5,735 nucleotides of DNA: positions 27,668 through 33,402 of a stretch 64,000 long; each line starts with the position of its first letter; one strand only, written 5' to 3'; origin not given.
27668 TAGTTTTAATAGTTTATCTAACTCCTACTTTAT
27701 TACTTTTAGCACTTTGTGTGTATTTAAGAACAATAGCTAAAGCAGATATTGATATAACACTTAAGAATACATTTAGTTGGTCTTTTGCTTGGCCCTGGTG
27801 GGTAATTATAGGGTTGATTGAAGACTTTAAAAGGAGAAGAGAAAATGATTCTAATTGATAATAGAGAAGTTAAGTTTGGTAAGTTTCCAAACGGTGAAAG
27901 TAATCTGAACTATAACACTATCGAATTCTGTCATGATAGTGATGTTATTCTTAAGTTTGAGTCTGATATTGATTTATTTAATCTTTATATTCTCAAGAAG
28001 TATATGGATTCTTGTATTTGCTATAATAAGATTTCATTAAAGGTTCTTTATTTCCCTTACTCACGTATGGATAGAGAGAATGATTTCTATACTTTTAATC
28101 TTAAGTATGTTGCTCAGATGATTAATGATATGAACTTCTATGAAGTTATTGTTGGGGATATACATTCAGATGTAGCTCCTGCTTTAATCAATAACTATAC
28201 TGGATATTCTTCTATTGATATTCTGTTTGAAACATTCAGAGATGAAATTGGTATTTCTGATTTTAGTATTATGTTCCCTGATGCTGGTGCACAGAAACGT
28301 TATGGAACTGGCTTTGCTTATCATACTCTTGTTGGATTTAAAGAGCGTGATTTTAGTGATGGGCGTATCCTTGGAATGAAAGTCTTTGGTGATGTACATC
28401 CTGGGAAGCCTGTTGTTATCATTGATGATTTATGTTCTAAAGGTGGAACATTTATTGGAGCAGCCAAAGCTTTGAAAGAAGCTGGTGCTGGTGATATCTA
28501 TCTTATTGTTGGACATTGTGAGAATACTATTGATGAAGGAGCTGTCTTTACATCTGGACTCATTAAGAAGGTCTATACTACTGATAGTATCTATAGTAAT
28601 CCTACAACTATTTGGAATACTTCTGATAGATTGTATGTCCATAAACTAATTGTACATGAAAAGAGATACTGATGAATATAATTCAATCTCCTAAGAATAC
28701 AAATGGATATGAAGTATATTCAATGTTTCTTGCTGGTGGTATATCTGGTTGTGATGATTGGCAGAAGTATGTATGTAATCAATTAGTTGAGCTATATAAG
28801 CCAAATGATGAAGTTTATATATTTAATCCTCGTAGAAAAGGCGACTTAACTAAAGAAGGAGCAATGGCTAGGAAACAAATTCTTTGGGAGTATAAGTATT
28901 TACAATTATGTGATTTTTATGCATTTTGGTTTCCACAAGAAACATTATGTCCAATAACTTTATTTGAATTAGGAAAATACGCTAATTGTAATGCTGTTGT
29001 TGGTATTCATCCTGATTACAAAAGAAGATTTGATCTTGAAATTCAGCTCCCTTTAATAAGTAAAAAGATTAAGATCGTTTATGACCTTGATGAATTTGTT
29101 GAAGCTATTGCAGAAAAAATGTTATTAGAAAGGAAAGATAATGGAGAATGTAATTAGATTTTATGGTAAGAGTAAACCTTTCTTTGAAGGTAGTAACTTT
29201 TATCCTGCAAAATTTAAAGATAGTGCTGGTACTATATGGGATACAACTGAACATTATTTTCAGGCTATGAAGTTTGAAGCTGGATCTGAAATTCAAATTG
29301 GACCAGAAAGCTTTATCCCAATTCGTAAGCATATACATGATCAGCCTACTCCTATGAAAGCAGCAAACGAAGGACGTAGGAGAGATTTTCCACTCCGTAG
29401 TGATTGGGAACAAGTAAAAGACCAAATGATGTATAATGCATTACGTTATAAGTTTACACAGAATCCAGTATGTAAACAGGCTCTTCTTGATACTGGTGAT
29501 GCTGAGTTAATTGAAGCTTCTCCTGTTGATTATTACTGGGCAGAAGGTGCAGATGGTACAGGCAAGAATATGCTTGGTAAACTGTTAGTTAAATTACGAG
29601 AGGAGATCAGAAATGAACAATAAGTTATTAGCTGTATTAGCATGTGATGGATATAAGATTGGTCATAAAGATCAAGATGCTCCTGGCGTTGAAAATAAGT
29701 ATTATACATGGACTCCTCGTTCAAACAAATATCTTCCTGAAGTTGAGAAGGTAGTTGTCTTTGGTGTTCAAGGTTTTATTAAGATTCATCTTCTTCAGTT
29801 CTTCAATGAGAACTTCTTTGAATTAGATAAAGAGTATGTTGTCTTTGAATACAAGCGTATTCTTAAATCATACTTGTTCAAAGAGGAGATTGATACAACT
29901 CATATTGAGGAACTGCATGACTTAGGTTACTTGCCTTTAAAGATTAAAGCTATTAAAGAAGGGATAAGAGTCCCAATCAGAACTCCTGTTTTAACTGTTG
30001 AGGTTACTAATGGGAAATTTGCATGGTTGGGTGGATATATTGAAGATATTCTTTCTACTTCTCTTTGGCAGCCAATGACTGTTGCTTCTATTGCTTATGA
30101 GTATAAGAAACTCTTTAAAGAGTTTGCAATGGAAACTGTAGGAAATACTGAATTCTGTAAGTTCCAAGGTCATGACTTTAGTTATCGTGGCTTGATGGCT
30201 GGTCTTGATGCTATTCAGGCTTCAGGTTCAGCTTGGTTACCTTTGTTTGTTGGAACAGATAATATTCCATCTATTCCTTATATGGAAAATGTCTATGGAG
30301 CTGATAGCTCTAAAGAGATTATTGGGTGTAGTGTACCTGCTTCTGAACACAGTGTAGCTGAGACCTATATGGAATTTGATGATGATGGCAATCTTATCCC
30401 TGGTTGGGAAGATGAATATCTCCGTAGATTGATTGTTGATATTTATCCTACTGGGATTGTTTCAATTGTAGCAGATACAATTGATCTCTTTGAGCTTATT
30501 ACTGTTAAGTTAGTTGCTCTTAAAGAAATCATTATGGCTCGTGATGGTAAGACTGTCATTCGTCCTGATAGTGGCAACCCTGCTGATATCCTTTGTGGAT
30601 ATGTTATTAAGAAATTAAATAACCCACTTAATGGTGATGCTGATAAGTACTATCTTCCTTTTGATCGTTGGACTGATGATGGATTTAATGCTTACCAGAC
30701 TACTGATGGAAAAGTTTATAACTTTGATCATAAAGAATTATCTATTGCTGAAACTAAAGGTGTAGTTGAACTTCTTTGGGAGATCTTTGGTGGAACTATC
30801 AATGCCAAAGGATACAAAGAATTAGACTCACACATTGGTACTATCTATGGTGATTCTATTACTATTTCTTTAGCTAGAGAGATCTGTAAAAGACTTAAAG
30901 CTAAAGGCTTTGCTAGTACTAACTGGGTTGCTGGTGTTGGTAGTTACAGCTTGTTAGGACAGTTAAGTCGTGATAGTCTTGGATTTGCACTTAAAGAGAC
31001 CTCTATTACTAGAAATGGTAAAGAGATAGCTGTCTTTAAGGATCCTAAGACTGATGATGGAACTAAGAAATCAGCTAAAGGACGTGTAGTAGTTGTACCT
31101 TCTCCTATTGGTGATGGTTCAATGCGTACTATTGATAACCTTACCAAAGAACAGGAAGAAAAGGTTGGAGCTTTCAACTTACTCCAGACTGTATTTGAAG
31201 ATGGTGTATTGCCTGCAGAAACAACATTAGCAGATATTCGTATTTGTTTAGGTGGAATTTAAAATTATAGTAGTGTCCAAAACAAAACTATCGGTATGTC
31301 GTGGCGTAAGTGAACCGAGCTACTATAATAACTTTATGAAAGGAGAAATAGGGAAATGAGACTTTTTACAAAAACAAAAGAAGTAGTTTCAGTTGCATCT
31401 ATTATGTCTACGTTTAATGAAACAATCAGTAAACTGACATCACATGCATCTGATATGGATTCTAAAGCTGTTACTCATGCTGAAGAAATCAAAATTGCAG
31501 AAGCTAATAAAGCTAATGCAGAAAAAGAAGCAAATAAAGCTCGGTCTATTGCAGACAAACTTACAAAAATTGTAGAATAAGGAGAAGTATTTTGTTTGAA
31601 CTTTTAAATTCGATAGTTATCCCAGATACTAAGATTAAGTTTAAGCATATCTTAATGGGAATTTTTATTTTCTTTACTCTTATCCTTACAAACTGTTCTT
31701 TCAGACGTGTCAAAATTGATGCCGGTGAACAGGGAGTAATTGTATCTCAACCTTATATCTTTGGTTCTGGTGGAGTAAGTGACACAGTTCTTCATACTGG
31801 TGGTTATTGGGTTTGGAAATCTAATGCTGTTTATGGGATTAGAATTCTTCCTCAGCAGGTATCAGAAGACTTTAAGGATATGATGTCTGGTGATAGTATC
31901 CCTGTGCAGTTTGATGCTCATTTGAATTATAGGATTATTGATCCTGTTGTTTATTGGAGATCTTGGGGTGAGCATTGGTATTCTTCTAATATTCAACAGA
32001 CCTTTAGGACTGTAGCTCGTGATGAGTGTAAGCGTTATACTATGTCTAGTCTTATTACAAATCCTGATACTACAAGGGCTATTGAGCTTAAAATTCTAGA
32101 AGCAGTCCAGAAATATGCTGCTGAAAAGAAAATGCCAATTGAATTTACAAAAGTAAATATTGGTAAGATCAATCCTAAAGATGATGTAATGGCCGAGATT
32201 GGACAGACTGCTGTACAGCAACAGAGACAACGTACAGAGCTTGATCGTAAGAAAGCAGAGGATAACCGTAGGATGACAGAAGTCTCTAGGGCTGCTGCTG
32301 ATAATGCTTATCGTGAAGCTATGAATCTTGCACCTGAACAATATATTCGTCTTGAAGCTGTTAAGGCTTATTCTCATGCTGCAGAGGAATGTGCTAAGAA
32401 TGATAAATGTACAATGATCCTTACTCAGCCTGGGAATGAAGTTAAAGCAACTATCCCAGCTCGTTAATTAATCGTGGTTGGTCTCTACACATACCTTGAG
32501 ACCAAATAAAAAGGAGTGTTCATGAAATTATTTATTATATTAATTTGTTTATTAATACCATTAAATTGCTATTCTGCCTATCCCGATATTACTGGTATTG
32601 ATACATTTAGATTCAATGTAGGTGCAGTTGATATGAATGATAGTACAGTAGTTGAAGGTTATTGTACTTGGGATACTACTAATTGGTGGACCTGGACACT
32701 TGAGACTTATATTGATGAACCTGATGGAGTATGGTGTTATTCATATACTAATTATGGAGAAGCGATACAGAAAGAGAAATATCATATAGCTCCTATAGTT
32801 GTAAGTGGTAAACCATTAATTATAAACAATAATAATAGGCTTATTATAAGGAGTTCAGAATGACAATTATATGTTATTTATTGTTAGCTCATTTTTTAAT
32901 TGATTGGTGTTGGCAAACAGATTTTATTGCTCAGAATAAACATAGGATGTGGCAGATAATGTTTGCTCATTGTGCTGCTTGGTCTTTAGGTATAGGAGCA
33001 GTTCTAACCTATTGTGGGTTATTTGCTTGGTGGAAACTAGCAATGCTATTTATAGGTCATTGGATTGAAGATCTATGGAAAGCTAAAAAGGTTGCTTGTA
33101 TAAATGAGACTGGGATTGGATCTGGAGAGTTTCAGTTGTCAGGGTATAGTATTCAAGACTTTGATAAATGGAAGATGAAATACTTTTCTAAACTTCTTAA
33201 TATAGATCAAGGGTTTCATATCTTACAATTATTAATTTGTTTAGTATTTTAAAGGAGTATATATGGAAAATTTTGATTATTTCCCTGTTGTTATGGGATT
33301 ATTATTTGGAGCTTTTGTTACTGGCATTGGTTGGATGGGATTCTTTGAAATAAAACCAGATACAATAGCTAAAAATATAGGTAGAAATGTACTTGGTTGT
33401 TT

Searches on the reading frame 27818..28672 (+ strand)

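Call 69: search_protein_families(library=pfam, proteins=[window:27818-28672:+], max_evalue=0.01)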
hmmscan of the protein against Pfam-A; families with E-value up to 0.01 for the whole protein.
window:27818-28672:+ (284 aa): 3 families
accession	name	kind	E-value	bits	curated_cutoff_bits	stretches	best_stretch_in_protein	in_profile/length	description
PF14572.12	Pribosyl_synth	-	1.2e-07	32.3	27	1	187-259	75-146/184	Phosphoribosyl synthetase-associated domain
PF00156.33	Pribosyltran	-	0.00026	20.8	26.3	1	195-230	86-121/158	Phosphoribosyl transferase domain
PF13793.12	Pribosyltran_N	-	0.0042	17.4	25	0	15-104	24-115/117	N-terminal domain of ribose phosphate pyrophosphokinase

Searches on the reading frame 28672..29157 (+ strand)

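Call 69: search_protein_families(library=pfam, proteins=[window:28672-29157:+], max_evalue=0.01)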
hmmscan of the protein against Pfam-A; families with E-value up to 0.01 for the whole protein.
window:28672-29157:+ (161 aa): 1 family
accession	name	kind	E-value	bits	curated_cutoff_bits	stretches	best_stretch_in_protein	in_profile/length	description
PF15891.11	Nuc_deoxyri_tr2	-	9.3e-17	61.7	30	1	16-116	2-105/105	Nucleoside 2-deoxyribosyltransferase like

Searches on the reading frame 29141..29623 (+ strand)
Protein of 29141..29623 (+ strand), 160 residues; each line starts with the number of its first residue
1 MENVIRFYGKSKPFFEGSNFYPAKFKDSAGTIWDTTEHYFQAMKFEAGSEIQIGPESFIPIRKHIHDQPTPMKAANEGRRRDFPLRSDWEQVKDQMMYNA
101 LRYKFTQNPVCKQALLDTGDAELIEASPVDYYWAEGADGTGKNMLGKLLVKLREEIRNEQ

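Call 69: search_protein_families(library=pfam, proteins=[window:29141-29623:+], max_evalue=0.01)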
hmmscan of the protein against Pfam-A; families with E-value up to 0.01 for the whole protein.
window:29141-29623:+ (160 aa): 1 family
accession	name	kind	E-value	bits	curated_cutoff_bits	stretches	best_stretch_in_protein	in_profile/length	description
PF08719.17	NADAR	-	7.7e-34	117.7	35.1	1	7-157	2-163/163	NADAR domain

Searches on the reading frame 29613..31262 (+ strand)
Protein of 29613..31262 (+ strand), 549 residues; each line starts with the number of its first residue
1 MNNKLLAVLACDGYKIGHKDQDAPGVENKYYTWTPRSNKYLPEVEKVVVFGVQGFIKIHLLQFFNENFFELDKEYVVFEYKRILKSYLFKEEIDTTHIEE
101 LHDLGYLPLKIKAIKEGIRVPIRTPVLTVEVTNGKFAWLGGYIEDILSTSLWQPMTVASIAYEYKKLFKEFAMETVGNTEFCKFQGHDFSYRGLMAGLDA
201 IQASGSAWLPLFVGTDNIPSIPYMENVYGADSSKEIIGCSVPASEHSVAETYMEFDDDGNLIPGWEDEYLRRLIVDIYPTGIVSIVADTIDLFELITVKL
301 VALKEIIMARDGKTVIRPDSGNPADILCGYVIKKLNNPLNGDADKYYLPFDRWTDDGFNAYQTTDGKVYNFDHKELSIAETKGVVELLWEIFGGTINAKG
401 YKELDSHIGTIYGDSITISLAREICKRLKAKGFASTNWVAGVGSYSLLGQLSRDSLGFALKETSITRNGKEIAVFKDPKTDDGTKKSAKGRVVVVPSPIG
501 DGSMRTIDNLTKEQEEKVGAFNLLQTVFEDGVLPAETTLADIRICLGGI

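Call 4: search_protein_families(library=pfam, proteins=[window:29613-31262:+], max_evalue=0.01)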
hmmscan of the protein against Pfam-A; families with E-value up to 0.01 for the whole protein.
window:29613-31262:+ (549 aa): 2 families
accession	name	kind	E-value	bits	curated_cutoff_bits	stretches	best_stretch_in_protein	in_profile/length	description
PF04095.22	NAPRTase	-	2.1e-28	100.1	20.8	1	184-529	1-236/239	Nicotinate phosphoribosyltransferase (NAPRTase) family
PF18127.6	NAMPT_N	-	8.9e-05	23.1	25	1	8-111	3-98/98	Nicotinamide phosphoribosyltransferase, N-terminal domain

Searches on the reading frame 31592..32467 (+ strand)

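Call 4: search_protein_families(library=pfam, proteins=[window:31592-32467:+], max_evalue=0.01)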
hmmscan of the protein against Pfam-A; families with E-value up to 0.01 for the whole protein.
window:31592-32467:+ (291 aa): 1 family
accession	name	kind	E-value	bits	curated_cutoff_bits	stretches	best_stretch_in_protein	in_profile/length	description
PF01145.31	Band_7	-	3.4e-19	70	23.6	1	41-223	2-175/176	SPFH domain / Band 7 family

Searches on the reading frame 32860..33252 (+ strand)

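Call 4: search_protein_families(library=pfam, proteins=[window:32860-33252:+], max_evalue=0.01)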
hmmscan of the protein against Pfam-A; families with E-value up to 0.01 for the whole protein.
window:32860-33252:+ (130 aa): 1 family
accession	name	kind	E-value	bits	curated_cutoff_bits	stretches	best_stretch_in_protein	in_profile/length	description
PF11750.13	DUF3307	-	1.5e-08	35.1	23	1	3-127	1-105/127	Protein of unknown function (DUF3307)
